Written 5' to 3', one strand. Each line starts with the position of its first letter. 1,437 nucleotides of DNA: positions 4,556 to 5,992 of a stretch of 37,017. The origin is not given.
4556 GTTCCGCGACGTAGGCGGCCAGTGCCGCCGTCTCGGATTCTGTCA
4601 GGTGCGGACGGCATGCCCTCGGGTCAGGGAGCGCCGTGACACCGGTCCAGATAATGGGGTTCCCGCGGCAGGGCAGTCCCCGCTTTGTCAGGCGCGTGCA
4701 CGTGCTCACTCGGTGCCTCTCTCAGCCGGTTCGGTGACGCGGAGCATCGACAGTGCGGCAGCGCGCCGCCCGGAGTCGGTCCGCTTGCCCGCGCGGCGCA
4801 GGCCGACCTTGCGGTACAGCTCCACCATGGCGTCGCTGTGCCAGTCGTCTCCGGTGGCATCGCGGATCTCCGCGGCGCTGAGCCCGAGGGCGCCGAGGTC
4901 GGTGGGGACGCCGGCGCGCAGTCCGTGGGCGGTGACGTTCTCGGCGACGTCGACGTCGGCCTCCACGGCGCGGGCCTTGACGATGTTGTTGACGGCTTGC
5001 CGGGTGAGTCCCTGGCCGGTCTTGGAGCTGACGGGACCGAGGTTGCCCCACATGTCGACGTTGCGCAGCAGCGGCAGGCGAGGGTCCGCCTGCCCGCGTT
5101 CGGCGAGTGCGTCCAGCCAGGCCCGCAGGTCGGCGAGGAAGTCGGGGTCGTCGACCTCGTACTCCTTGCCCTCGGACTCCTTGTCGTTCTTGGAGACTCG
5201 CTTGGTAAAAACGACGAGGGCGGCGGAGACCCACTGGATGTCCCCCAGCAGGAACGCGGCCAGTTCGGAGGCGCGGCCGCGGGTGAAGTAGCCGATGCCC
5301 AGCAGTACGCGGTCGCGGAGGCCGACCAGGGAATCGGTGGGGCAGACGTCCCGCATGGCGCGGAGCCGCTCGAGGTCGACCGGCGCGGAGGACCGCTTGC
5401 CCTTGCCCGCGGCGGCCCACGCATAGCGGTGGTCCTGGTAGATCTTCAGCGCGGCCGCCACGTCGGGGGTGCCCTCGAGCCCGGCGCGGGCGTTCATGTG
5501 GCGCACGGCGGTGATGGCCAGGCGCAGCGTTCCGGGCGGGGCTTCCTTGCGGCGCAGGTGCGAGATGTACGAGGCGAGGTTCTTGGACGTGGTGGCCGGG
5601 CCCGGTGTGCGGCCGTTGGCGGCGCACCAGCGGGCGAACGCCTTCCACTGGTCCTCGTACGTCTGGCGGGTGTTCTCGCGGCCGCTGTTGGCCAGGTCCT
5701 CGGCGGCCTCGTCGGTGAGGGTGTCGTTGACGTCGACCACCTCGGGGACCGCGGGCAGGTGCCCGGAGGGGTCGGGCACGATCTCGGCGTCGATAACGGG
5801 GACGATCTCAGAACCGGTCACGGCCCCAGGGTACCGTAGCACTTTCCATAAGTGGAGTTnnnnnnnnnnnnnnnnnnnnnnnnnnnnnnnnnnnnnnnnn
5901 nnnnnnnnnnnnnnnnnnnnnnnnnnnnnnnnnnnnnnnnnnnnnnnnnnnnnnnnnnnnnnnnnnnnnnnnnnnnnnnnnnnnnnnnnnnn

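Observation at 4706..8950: Integrase and a ParA/ParB-like pair in the same small phage genome: possible dual maintenance (integrated or plasmid prophage)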

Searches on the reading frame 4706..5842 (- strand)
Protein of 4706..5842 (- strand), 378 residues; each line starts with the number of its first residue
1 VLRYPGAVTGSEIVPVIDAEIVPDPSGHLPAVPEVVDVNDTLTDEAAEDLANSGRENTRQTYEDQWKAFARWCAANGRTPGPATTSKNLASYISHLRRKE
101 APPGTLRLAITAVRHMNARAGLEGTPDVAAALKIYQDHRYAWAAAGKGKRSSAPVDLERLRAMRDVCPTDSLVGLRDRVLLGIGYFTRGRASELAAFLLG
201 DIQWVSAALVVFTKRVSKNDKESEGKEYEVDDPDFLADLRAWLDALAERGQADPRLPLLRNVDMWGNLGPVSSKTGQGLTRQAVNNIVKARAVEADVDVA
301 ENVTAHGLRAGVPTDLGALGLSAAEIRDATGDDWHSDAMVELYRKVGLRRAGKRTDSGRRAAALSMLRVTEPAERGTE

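Call 4: search_protein_families(library=pfam, proteins=[window:4706-5842:-], max_evalue=0.01)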
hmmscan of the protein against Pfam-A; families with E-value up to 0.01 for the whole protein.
window:4706-5842:- (378 aa): 2 families
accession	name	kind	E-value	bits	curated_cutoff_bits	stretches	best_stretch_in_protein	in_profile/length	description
PF00589.27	Phage_integrase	-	5.6e-07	29.9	27.1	1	163-345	11-167/172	Phage integrase family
PF02899.23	Phage_int_SAM_1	-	0.0043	17.7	22.3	0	55-115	15-74/83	Phage integrase, N-terminal SAM-like domain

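Call 7: search_protein_families(library=phrogs, proteins=[window:4706-5842:-], max_evalue=0.01)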
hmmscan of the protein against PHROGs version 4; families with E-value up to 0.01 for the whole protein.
window:4706-5842:- (378 aa): 2 families
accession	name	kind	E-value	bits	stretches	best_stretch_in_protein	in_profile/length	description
phrog_216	-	integration and excision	1.7e-06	28.3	1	129-310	29-189/301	integrase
phrog_1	-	integration and excision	1.4e-05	25.6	1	55-331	183-421/611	integrase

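Call 11: search_dna_similar(query=window:4706-5842:-, collection=phages, mode=protein, max_rows=25, max_evalue=0.001)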
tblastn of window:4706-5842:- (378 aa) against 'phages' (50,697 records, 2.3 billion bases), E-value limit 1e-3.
Records with a match: 4; places in all: 4; records where one place covers at least 80% of the query: 2.
Best place of each record, by identity: <60% 4.
By first word of the organism name: Streptomyces 2; Microcystis 1; Dolichospermum 1.
By host as written in the record: Streptomyces lividans JI 1326 2; Microcystis wesenbergii 1; Dolichospermum flos-aquae 1.
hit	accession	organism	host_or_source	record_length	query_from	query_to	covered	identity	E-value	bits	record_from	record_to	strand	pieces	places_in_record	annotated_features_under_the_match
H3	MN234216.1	Streptomyces phage Gilgamesh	Streptomyces lividans JI 1326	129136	15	329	83%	27.7%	6e-7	57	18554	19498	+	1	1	32: tyrosine integrase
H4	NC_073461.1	Streptomyces phage Gilgamesh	Streptomyces lividans JI 1326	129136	15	329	83%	27.7%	6e-7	57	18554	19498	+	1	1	32: tyrosine integrase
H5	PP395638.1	Microcystis phage Mwe-JY05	Microcystis wesenbergii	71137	32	230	53%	34.9%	6e-22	103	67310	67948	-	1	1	hypothetical protein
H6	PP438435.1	Dolichospermum phage Dfl-JY45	Dolichospermum flos-aquae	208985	107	225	31%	31.7%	2e-4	49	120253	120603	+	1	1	hypothetical protein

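Call 13: search_dna_similar(query=window:4706-5842:-, collection=plasmids, mode=protein, max_rows=25, max_evalue=0.001)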
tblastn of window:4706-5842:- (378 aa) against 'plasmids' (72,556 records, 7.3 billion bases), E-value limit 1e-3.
Records with a match: 451; places in all: 478; records where one place covers at least 80% of the query: 47.
Best place of each record, by identity: 60-80% 2; <60% 449.
By first word of the organism name: Streptomyces 102; Piscirickettsia 78; Roseomonas 30; Hymenobacter 26; Sphingobium 21; Rhodococcus 20; Pseudomonas 17; Alteromonas 14; Sphingomonas 12; Gluconobacter 10; and 61 more.
By predicted mobility (MOB-suite, as given by PLSDB): non-mobilizable 323; conjugative 72; mobilizable 56.
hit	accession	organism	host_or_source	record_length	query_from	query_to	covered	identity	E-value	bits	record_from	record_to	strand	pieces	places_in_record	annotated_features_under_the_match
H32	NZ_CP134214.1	Streptomyces janthinus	microorganism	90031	1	369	98%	75.3%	9e-161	506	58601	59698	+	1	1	tyrosine-type recombinase/integrase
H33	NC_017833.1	Streptomyces sp. FR1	-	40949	1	372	98%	74.7%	5e-158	498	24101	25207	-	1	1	tyrosine-type recombinase/integrase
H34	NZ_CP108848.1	Streptomyces sp. NBC_00846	-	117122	16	374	95%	59.6%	5e-111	363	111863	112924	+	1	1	tyrosine-type recombinase/integrase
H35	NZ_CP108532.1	Streptomyces sp. NBC_01220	-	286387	8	375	97%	58.0%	5e-112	366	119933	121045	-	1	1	tyrosine-type recombinase/integrase | hypothetical protein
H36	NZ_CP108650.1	Streptomyces sp. NBC_01108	-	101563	16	374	95%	59.3%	7e-112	366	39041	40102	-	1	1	tyrosine-type recombinase/integrase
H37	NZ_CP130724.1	Streptomyces sp. NBC_01238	-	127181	16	374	95%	59.3%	7e-112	366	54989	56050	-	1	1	tyrosine-type recombinase/integrase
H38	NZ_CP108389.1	Streptomyces sp. NBC_01321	-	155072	16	374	95%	59.3%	7e-112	366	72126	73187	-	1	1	tyrosine-type recombinase/integrase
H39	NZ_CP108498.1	Streptomyces sp. NBC_01240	-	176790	16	374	95%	59.3%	7e-112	366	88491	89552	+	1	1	tyrosine-type recombinase/integrase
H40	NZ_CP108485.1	Kitasatospora sp. NBC_01246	-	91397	7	377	98%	44.0%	1e-64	229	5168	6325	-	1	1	hypothetical protein (x2)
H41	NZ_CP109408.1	Kitasatospora sp. NBC_01519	-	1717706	16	376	96%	43.5%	1e-66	235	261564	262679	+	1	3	record has no annotation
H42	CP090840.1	Streptomyces viridifaciens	Whole organism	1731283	16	369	94%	44.2%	3e-64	229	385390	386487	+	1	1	tyrosine-type recombinase/integrase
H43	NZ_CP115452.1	Kitasatospora cathayae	microorganism,rhizosphere soil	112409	16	374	95%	42.2%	2e-63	226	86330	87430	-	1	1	hypothetical protein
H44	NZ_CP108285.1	Streptomyces atratus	-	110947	15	332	84%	31.4%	4e-18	94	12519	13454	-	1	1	integrase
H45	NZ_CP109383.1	Streptomyces atratus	-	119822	15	332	84%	31.4%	6e-18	93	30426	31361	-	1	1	integrase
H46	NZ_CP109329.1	Streptomyces sp. NBC_01591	-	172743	15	332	84%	31.4%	1e-17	92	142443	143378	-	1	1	integrase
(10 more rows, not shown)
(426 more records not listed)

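Call 39: find_homologous_proteins(query=window:4706-5842:-, max_evalue=1e-20)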
Query window:4706-5842:- (378 aa): 100 proteins with E <= 1e-20 among 8000 candidates.
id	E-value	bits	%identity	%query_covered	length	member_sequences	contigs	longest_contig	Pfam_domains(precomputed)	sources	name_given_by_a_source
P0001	2.4e-241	818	100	98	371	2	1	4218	PF00589.28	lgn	-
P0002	8.6e-192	655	81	98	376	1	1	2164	PF00589.28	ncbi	-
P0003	4.6e-185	633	79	98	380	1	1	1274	PF00589.28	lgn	-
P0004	5.7e-179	613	76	100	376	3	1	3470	PF00589.28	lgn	-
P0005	3.2e-175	601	78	97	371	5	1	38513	PF00589.28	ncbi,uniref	ncbi:tyrosine-type recombinase/integrase [Streptomyces mirabilis]|uniref:tyrosine-type recombinase/i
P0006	4.7e-174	597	75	96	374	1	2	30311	PF00589.28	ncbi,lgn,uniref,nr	ncbi:tyrosine-type recombinase/integrase [Streptomyces africanus]|uniref:tyrosine-type recombinase/i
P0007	9.8e-174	596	77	97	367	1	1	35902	PF00589.28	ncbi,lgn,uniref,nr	ncbi:Tyrosine recombinase XerC [Streptomyces sp. 111WW2]|uniref:tyrosine-type recombinase/integrase 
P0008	3.5e-173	594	75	99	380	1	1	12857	PF00589.28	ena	-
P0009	1.7e-172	592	77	96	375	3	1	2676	PF00589.28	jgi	jgi:site-specific recombinase XerD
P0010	1.8e-172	592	77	97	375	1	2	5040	PF00589.28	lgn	-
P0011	1.8e-171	588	77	97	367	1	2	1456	PF00589.28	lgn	-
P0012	2.6e-171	588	76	96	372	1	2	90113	PF00589.28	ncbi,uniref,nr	ncbi:tyrosine-type recombinase/integrase [Streptomyces violaceus]|uniref:Tyrosine-type recombinase/i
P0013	4.9e-171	587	76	97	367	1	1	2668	PF00589.28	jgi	jgi:integrase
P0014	3.0e-170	584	74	99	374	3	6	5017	PF00589.28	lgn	-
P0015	3.3e-169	581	74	96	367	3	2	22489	PF00589.28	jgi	jgi:site-specific recombinase XerD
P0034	1.7e-149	516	69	94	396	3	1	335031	PF00589.28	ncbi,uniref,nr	ncbi:tyrosine-type recombinase/integrase [Streptomyces sp. MJP52]|uniref:tyrosine-type recombinase/i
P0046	4.7e-142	492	66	95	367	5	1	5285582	PF00589.28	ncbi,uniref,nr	ncbi:tyrosine-type recombinase/integrase [Streptomyces sp. SID8374]|uniref:tyrosine-type recombinase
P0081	4.3e-111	390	54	97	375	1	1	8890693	PF00589.28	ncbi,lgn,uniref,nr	ncbi:tyrosine-type recombinase/integrase [Streptomyces sp. NBC_01217]|uniref:tyrosine-type recombina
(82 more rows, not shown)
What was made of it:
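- Homologues at 70% identity or more sit on contigs of 22-90 kb (call 39). Close homologues (70% identity or more) all lie on plasmid-sized contigs (call 39).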

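Call 40: find_encoding_contigs(protein=P0046, flank=10000, max_places=3)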
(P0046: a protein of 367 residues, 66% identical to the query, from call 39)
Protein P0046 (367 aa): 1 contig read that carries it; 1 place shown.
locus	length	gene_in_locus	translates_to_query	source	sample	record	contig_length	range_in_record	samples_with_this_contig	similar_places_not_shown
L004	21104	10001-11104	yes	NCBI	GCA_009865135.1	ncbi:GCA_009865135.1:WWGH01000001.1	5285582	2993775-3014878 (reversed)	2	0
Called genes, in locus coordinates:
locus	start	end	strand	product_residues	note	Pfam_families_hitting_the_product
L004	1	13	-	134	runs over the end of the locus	-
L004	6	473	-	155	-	-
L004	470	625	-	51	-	-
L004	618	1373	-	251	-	PF19563:DUF6085 (weak)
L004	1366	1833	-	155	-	-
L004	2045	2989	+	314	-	PF01510:Amidase_2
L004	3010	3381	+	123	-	-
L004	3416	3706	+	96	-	-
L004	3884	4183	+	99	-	PF23778:Phage_holin_2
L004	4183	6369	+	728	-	PF03009:GDPD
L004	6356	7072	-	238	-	-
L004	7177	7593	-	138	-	-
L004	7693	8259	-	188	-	-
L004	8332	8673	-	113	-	-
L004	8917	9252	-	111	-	-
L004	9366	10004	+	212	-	-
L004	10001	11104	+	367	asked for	PF00589:Phage_integrase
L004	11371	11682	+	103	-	-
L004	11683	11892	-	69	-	-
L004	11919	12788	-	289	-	PF01068:DNA_ligase_A_M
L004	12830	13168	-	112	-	PF19746:DUF6233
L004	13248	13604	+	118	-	-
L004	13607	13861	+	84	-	-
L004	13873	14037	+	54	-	-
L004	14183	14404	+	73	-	-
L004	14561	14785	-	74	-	-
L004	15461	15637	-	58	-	-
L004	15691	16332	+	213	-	PF00702:Hydrolase, PF13419:HAD_2, PF13242:Hydrolase_like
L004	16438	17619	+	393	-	PF01381:HTH_3, PF13560:HTH_31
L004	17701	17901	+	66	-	-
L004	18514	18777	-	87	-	PF13560:HTH_31, PF13443:HTH_26, PF01381:HTH_3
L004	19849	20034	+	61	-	-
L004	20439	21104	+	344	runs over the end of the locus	PF13404:HTH_AsnC-type (faint), PF13412:HTH_24 (weak), PF27534:NovG_helical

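Call 41: find_encoding_contigs(protein=P0005, flank=10000, max_places=3)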
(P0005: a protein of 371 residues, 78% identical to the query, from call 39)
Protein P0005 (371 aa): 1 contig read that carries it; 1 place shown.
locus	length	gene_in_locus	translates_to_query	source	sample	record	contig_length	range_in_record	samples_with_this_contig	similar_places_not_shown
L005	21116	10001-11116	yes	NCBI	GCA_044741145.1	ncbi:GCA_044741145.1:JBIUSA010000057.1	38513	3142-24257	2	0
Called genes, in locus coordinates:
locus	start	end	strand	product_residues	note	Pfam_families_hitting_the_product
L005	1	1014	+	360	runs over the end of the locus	PF09250:Prim-Pol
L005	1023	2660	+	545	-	PF08706:D5_N, PF19263:DUF5906 (faint)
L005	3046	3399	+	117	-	-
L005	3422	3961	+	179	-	-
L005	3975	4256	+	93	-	-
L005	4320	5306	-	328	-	-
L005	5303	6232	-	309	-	PF10609:ParA (weak), PF01656:CbiA, PF07015:VirC1 (weak), PF09140:MipZ (weak), PF13614:AAA_31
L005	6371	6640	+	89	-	-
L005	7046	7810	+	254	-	-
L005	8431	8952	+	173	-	-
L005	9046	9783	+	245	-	-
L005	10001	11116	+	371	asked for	PF00589:Phage_integrase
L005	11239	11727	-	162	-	PF27111:Rv1352 (weak)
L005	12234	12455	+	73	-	PF13560:HTH_31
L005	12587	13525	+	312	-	PF09250:Prim-Pol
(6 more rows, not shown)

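Call 50: search_solved_structures(query=window:4706-5842:-, max_evalue=1, show_alignments=2)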
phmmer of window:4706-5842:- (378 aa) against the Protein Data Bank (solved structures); distinct sequences matched with E-value up to 1: 20.
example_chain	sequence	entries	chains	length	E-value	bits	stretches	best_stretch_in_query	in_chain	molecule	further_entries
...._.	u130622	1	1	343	1.8e-06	30.6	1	42-331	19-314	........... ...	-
5u91_A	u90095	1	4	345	2.3e-06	30.3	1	56-331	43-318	Tre recombinase protein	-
1pvp_A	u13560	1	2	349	9.9e-06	28.2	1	42-212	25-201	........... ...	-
7rhy_A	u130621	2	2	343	1.8e-05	27.4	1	56-331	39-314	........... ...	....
1q3u_A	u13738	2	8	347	2.1e-05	27.2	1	42-331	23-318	Cre recombinase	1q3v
1nzb_A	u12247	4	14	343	2.2e-05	27.1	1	42-331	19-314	Cre recombinase | PROTEIN (CRE RECOMBINASE) | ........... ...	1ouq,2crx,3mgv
1kbu_A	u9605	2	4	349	2.3e-05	27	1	42-331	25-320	CRE RECOMBINASE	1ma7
5crx_A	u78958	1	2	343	2.4e-05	27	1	42-331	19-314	PROTEIN (BACTERIOPHAGE P1 CRE GENE)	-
2hof_A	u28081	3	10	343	3.5e-05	26.4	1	42-329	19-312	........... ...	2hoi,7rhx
1pvq_A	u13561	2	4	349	4.2e-05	26.2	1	42-227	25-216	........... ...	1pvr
3crx_A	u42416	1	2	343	5.6e-05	25.8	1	42-331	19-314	CRE RECOMBINASE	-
1crx_A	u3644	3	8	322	6.6e-05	25.5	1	64-331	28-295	Cre recombinase | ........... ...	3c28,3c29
1xns_A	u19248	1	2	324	6.7e-05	25.5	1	64-331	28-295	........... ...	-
1f44_A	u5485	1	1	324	7.6e-05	25.3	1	64-331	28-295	CRE RECOMBINASE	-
1drg_A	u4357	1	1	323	7.7e-05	25.3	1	65-331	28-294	CRE RECOMBINASE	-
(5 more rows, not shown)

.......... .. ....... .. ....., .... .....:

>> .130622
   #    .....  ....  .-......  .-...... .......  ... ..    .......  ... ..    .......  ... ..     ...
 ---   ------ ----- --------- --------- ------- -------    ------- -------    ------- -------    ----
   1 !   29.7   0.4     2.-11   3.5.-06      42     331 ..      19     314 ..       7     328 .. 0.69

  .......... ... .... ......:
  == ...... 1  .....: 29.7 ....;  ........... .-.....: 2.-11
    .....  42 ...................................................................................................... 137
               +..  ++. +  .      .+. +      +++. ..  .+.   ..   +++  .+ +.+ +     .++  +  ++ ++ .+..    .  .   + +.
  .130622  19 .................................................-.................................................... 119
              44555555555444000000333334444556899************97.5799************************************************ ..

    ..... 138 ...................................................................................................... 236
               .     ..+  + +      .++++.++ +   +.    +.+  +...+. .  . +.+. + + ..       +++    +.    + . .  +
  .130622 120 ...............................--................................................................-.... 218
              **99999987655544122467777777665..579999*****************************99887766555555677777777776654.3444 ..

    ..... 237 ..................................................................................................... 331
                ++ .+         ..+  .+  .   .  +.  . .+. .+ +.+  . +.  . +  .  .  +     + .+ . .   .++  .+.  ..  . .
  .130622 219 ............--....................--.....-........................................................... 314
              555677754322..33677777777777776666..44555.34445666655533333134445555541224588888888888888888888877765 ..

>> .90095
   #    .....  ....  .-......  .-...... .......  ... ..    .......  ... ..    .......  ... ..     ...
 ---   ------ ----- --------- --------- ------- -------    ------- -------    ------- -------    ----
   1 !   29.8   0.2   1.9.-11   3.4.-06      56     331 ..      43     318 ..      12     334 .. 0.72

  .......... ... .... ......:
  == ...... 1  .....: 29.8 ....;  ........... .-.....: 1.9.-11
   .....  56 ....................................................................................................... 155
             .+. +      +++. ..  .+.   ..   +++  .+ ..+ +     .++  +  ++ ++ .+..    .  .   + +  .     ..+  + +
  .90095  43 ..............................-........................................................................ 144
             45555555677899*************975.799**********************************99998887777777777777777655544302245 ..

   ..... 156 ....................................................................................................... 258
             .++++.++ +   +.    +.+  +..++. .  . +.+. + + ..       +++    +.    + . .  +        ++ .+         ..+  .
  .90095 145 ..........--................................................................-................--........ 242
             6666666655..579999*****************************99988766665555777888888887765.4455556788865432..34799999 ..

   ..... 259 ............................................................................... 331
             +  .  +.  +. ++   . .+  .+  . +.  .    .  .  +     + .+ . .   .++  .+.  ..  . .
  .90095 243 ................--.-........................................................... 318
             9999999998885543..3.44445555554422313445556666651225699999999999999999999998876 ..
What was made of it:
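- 4706..5842 (-): Cre-like tyrosine recombinase, proposed to be a multimer resolvase. The probable true start is 5821 (371 aa). The best PDB sequence hit is Cre (E 2e-6, full length), against XerD at E 0.3 (call 50).
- On Cre-like simple tyrosine recombinase / plasmid multimer resolution system: The phmmer top hit is Cre (call 50).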

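Call 52: find_encoding_contigs(protein=P0081, flank=10000, max_places=2)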
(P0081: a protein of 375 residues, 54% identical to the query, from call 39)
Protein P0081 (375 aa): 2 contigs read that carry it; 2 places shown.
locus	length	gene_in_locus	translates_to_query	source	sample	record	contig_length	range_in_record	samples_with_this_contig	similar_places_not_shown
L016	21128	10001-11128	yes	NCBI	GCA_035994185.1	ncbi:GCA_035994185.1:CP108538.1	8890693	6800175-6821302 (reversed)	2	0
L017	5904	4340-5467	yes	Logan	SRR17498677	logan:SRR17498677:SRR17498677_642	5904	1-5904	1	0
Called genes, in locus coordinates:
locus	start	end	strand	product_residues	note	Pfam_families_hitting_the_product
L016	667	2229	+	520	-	PF05223:MecA_N (weak), PF00905:Transpeptidase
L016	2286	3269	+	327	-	-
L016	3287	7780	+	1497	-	PF25275:Golvesin_C (weak)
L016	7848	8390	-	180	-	PF09346:SMI1_KNR4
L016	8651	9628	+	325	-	-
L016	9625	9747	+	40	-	-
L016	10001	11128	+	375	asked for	PF00589:Phage_integrase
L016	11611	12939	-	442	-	PF01938:TRAM, PF13847:Methyltransf_31 (weak), PF05958:tRNA_U5-meth_tr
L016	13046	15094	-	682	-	PF13520:AA_permease_2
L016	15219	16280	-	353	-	PF00291:PALP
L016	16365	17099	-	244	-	PF00392:GntR, PF13412:HTH_24 (faint), PF07729:FCD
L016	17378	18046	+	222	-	PF02254:TrkA_N, PF02080:TrkA_C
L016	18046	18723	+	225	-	PF02254:TrkA_N, PF02558:ApbA (weak), PF13241:NAD_binding_7 (weak), PF13460:NAD_binding_10 (faint), PF02080:TrkA_C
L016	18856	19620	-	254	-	PF11361:DUF3159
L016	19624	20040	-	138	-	-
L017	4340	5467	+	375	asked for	PF00589:Phage_integrase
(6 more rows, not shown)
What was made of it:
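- On Lambda-type phage integrase / attP integration cassette: Chromosomal homologues do exist (calls 40, 52).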
